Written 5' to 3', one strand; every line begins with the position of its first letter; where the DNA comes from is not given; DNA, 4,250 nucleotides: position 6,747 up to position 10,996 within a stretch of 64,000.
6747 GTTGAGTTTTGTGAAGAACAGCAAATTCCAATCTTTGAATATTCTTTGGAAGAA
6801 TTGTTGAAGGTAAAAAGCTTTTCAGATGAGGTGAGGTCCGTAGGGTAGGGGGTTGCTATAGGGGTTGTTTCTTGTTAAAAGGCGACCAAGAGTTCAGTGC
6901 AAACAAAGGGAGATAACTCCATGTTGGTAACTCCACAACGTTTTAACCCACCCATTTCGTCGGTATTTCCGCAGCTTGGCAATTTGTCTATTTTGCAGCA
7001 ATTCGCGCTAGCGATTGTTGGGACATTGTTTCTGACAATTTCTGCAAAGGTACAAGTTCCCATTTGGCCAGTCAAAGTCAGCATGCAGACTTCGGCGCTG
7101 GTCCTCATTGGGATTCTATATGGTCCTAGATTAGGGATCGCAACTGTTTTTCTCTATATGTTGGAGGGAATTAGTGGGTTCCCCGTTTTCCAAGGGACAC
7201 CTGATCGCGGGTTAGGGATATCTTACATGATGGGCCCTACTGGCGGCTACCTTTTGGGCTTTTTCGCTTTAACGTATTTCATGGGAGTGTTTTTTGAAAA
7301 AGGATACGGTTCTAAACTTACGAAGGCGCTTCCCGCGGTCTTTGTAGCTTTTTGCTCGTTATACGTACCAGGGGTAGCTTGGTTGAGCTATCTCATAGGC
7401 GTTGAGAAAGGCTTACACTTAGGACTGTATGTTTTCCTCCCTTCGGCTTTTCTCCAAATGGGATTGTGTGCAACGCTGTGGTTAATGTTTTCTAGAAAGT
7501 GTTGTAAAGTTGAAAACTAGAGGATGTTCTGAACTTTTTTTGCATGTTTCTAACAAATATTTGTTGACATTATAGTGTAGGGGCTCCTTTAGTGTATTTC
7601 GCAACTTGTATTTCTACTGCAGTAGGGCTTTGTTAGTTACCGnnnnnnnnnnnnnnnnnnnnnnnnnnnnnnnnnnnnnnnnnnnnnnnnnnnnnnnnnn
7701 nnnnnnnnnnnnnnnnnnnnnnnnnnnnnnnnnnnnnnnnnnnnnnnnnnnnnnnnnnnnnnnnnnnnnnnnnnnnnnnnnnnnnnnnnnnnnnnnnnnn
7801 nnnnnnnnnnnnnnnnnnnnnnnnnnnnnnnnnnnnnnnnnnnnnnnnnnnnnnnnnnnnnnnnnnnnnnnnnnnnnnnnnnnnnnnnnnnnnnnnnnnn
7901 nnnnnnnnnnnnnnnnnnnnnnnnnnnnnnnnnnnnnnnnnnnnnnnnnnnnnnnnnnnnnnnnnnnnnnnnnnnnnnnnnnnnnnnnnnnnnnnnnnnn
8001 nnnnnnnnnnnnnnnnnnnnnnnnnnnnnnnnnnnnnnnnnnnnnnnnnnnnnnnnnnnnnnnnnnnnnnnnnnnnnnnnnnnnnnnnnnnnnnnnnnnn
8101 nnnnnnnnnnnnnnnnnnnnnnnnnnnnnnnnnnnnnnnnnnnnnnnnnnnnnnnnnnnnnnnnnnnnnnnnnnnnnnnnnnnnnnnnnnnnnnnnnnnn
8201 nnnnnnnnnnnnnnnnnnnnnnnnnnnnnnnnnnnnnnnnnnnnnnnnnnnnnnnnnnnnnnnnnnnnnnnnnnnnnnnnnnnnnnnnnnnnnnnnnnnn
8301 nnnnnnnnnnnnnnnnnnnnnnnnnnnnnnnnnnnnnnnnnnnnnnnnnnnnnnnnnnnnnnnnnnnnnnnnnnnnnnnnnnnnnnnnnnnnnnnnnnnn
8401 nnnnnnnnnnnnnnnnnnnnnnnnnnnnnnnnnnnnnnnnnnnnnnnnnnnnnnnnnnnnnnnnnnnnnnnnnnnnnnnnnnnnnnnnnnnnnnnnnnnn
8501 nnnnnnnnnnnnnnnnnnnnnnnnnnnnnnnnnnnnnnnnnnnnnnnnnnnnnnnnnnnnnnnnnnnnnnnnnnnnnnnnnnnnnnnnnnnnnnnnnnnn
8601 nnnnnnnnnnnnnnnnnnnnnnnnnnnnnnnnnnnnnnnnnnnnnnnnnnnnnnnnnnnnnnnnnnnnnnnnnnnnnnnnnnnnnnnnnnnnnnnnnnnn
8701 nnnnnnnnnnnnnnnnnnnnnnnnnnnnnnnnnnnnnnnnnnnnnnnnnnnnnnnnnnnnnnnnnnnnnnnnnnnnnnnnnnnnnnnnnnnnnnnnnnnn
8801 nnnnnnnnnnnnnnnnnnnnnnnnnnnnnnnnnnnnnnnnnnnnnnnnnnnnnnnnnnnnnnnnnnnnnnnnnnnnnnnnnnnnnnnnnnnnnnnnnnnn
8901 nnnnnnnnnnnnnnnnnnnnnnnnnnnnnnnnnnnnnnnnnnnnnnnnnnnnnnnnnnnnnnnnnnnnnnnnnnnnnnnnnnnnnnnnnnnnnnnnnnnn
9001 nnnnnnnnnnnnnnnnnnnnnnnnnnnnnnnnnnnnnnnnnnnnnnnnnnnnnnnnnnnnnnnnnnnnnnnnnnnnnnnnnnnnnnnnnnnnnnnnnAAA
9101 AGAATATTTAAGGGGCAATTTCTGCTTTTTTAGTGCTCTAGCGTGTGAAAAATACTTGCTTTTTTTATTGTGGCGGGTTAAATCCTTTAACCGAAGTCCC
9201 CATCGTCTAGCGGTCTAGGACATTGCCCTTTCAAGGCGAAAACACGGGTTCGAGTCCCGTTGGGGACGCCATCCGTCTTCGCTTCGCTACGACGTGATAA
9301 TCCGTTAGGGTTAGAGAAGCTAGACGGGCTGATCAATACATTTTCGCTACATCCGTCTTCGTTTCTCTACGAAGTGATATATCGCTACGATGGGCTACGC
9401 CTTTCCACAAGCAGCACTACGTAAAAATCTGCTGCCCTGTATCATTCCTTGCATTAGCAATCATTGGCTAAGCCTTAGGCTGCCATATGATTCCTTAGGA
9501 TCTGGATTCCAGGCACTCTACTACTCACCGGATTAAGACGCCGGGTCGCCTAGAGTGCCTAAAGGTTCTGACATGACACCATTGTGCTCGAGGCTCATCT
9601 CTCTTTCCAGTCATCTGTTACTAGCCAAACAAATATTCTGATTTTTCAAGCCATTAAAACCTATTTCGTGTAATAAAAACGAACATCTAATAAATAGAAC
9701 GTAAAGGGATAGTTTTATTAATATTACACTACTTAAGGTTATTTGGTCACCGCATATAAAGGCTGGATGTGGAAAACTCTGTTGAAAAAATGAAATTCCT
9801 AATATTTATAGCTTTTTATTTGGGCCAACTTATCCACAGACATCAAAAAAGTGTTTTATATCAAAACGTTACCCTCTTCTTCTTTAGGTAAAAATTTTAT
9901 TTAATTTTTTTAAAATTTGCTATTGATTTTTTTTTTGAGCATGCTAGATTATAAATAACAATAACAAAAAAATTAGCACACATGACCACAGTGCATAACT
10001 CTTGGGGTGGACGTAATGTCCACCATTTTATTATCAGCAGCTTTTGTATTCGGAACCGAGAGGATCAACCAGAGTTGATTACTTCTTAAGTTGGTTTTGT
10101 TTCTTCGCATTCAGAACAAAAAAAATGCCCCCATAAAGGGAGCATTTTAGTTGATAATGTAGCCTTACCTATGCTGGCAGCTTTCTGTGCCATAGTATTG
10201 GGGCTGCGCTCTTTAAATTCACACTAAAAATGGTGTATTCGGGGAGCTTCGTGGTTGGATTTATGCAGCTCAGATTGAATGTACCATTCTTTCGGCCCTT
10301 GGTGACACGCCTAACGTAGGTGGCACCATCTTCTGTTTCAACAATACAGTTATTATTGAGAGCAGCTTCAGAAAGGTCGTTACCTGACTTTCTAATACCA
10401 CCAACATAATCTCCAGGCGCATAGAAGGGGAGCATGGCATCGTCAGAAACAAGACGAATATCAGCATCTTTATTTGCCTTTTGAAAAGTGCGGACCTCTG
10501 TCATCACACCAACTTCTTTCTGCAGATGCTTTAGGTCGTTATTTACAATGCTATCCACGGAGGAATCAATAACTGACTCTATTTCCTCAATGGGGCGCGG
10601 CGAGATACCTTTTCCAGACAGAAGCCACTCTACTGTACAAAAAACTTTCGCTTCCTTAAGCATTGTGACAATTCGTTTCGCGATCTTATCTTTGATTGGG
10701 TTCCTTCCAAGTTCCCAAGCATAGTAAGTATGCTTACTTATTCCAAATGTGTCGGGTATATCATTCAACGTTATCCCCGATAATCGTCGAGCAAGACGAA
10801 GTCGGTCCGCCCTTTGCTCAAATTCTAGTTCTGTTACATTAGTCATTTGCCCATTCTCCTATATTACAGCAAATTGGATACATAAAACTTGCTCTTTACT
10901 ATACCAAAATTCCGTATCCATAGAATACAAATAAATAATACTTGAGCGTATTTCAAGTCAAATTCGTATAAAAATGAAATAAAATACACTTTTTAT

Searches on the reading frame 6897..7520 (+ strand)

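Call 78: search_protein_families(library=pfam, proteins=[window:6897-7520:+], max_evalue=0.001)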
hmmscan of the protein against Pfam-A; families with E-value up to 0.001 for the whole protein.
window:6897-7520:+ (207 aa): 1 family
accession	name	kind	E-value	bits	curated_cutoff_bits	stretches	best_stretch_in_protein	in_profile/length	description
PF02632.19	BioY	-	5.1e-27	95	25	1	56-195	1-135/140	BioY family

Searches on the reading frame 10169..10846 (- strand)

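Call 78: search_protein_families(library=pfam, proteins=[window:10169-10846:-], max_evalue=0.001)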
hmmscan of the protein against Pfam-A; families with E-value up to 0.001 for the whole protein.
window:10169-10846:- (225 aa): 1 family
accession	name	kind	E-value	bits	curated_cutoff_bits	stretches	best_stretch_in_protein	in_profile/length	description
PF12844.13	HTH_19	-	2.2e-05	24.7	30.2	1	15-63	3-48/64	Helix-turn-helix domain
